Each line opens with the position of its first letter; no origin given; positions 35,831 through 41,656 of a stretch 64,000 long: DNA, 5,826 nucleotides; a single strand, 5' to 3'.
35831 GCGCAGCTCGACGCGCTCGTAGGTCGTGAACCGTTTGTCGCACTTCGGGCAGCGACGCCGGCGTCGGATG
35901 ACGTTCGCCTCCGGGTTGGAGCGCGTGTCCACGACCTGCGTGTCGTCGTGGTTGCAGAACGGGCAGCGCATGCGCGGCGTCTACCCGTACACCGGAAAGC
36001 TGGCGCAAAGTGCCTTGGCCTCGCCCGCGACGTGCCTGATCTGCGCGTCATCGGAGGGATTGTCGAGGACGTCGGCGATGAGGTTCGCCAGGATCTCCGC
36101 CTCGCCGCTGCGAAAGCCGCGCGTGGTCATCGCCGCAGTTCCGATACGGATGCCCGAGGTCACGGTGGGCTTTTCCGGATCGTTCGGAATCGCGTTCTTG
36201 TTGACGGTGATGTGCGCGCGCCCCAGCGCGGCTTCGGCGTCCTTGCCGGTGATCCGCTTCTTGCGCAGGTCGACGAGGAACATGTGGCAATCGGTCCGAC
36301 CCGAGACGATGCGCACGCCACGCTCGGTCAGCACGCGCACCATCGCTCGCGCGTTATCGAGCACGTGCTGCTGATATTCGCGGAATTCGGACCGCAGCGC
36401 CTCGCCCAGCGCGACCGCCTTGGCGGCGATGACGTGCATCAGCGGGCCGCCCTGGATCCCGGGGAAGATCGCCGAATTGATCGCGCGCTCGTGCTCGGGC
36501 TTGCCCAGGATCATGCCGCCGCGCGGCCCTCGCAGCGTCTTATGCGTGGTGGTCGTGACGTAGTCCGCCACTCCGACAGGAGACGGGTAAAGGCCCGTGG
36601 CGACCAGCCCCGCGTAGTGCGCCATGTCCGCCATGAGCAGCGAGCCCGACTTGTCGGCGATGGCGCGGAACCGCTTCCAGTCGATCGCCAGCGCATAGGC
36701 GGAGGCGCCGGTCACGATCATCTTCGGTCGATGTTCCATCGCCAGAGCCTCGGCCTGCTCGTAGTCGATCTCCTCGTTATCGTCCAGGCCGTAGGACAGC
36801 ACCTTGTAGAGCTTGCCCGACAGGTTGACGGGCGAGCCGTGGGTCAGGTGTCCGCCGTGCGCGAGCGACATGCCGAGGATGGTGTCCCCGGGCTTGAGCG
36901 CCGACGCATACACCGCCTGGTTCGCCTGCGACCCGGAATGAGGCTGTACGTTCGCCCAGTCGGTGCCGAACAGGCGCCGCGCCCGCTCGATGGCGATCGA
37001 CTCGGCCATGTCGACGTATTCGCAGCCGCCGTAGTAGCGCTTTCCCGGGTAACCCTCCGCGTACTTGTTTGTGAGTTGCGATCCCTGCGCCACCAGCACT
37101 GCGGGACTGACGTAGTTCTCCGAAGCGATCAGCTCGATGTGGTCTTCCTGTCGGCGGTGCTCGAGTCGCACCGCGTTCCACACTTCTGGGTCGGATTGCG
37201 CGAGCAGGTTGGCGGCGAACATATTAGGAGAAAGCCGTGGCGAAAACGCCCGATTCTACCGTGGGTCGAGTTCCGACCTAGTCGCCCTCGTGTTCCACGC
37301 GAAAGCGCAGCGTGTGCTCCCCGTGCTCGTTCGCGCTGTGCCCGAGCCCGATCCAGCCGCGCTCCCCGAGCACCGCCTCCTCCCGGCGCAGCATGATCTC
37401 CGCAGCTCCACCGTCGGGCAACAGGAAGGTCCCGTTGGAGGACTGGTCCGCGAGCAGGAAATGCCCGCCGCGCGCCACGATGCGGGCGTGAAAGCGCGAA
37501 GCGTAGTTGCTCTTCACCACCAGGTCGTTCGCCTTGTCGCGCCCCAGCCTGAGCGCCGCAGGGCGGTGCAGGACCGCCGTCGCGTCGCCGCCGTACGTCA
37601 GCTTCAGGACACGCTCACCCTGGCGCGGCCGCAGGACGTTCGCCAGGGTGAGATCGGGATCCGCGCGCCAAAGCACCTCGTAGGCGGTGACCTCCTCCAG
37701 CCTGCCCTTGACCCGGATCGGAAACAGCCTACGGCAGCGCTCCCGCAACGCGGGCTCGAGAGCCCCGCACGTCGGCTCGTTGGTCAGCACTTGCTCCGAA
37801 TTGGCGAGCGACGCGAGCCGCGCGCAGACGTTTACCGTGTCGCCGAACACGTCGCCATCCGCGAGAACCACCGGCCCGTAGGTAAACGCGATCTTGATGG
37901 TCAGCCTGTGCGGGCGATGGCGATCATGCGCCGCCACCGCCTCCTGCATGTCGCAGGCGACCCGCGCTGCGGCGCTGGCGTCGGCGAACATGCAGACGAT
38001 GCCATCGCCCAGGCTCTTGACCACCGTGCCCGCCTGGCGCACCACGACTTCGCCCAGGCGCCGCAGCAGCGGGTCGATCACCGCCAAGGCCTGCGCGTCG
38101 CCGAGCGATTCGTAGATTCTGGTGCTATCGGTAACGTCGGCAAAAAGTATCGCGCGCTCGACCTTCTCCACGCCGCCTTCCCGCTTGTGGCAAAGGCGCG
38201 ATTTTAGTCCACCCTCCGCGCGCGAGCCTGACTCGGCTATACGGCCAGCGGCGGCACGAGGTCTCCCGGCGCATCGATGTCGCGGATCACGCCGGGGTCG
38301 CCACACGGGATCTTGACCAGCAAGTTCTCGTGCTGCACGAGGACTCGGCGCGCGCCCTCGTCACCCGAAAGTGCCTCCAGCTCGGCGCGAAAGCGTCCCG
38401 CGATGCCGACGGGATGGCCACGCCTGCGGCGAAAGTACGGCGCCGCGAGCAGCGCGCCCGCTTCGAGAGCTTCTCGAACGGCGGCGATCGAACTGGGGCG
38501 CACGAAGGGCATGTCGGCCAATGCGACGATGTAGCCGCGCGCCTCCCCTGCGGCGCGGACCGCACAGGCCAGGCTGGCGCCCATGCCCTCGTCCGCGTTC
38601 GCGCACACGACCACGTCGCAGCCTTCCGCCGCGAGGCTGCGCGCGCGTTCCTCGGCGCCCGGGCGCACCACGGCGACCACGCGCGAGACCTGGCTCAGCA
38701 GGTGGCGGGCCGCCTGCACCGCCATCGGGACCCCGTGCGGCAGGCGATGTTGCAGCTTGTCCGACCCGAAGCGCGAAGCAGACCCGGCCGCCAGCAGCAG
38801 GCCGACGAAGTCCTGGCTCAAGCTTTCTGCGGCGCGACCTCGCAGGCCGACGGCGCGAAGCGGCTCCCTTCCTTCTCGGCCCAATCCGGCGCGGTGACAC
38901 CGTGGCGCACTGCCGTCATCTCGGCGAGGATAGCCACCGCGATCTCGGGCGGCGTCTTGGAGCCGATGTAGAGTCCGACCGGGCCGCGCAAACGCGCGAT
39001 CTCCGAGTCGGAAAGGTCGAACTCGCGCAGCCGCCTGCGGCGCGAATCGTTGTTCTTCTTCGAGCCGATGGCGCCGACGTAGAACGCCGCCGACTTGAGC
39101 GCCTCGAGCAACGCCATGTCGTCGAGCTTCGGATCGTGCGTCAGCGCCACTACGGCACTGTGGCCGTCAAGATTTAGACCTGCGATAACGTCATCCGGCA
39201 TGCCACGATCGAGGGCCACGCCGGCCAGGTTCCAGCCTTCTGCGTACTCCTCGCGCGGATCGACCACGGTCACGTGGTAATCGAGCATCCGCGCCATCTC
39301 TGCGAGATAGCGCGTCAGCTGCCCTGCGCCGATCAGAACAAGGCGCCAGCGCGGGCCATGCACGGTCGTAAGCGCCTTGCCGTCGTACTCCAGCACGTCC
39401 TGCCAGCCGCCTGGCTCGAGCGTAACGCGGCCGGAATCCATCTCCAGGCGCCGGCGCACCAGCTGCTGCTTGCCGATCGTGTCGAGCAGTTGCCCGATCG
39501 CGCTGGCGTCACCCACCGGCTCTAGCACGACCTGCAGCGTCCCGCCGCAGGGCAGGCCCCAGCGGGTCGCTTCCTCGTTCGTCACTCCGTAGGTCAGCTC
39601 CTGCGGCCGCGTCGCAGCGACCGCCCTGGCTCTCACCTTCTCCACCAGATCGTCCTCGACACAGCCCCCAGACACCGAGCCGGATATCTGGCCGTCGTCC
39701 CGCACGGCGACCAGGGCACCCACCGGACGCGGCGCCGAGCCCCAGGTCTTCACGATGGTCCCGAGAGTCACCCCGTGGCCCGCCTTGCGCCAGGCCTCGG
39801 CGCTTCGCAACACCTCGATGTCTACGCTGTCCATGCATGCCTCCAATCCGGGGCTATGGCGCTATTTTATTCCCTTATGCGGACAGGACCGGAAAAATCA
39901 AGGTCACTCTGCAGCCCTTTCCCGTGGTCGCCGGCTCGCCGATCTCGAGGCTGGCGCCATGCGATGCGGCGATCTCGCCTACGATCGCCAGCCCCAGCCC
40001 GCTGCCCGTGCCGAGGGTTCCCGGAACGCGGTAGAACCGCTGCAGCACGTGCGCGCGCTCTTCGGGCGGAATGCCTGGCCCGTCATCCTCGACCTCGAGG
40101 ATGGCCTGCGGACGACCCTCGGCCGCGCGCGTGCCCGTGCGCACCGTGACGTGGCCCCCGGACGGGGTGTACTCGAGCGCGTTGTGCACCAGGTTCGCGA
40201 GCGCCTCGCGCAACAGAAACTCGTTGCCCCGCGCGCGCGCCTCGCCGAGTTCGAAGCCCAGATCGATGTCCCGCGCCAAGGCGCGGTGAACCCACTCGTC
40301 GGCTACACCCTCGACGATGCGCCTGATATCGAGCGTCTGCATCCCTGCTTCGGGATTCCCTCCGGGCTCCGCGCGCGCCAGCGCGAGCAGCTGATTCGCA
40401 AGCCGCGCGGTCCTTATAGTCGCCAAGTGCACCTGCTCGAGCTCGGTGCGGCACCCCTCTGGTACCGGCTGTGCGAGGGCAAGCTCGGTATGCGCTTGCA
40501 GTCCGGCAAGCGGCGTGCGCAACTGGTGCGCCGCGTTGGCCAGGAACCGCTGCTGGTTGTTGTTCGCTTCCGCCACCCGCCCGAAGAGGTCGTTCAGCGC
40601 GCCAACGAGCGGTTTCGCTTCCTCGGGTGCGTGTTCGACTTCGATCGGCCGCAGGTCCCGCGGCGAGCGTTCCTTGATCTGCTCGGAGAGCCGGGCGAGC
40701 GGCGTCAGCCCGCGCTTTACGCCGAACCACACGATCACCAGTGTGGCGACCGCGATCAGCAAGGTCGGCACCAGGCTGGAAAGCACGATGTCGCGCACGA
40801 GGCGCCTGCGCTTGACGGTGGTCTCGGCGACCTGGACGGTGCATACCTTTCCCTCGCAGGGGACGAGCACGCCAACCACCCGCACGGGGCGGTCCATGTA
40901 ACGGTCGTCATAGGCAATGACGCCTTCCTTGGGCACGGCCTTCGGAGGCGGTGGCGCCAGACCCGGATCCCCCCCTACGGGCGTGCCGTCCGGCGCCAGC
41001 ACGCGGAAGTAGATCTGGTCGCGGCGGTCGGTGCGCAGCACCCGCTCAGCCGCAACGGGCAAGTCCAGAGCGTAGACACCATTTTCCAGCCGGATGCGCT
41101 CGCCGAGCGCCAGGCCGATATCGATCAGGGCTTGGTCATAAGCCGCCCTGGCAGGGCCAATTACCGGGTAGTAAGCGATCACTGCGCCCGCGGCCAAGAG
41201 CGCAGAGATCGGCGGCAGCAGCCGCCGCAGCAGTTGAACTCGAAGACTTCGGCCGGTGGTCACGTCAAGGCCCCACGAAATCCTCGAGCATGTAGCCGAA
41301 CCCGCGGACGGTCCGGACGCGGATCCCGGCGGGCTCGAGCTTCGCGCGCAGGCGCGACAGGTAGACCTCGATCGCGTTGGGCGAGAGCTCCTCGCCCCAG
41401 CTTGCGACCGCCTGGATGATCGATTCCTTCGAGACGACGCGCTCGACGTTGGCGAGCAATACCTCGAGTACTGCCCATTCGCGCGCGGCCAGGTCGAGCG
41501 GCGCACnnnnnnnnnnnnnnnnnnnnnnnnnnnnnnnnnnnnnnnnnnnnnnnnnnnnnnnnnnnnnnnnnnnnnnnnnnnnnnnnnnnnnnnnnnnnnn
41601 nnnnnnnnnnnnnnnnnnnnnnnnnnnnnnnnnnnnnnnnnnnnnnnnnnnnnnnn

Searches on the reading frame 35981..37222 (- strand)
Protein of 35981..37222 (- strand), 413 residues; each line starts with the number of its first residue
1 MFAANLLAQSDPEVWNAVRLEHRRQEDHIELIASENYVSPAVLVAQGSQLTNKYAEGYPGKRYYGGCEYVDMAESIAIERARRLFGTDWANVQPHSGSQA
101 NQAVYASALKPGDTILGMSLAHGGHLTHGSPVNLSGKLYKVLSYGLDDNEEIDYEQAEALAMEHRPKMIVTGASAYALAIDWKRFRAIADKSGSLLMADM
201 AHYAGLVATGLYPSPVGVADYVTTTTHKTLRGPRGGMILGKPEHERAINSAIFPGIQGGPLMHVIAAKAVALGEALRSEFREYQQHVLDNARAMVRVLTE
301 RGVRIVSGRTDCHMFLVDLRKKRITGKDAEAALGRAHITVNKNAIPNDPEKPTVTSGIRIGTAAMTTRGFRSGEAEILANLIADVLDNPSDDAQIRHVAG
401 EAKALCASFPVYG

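Call 37: search_protein_families(library=pfam, proteins=[window:35981-37222:-], max_evalue=0.00001)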
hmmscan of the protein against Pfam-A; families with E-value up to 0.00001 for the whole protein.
window:35981-37222:- (413 aa): 2 families
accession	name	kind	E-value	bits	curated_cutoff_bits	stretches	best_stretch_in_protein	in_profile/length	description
PF00464.25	SHMT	-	4.8e-161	536.3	27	1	7-382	1-399/399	Serine hydroxymethyltransferase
PF00155.27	Aminotran_1_2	-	4.6e-11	43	19.7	1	84-367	54-351/361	Aminotransferase class I and II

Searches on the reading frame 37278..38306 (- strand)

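Call 37: search_protein_families(library=pfam, proteins=[window:37278-38306:-], max_evalue=0.00001)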
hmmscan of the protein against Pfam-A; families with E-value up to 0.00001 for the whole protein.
window:37278-38306:- (342 aa): 2 families
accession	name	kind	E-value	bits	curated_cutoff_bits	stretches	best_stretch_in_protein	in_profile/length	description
PF00211.25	Guanylate_cyc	-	1.9e-11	44.3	21.9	1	52-206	10-177/183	Adenylate and Guanylate cyclase catalytic domain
PF00498.31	FHA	-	9.5e-10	39.2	20.7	1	253-295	2-46/67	FHA domain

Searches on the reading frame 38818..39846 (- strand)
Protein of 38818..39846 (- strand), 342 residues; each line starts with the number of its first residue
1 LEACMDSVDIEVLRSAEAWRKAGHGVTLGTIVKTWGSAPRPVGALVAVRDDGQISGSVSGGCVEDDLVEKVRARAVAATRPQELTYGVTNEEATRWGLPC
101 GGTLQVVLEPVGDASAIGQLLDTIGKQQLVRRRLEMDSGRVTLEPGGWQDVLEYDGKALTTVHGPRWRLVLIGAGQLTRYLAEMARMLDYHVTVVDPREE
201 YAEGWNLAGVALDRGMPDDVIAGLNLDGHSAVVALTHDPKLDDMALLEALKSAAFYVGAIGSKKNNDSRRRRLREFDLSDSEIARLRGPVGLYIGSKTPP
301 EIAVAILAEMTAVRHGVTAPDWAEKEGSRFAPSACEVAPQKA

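Call 37: search_protein_families(library=pfam, proteins=[window:38818-39846:-], max_evalue=0.00001)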
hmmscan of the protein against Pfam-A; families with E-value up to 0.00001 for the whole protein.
window:38818-39846:- (342 aa): 2 families
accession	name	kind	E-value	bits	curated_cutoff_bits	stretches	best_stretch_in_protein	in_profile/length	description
PF13478.12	XdhC_C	-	8.2e-39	133.4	29.7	1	169-310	1-125/125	XdhC Rossmann domain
PF02625.21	XdhC_CoxI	-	3.9e-21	75.2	24.3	1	19-87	1-68/68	XdhC and CoxI family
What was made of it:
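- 38818..39846 (-): xdhC/coxI-family Mo-cofactor insertion chaperone, upstream of the cox cluster on the opposite strand. Pfam XdhC_CoxI + XdhC_C (call 37).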

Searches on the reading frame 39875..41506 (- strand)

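Call 38: search_protein_families(library=pfam, proteins=[window:39875-41506:-], max_evalue=0.00001)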
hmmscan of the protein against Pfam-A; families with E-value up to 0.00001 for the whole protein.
window:39875-41506:- (543 aa): 3 families
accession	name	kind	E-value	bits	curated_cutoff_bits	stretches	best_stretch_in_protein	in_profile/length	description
PF08521.16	2CSK_N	-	2.1e-31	109.3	23.2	1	102-240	3-140/140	Two-component sensor kinase N-terminal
PF02518.31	HATPase_c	-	2.5e-22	79.9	26.4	1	428-540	2-109/111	Histidine kinase-, DNA gyrase B-, and HSP90-like ATPase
PF00512.31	HisKA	-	8.3e-12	45.4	26.9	1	318-382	2-66/66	His Kinase A (phospho-acceptor) domain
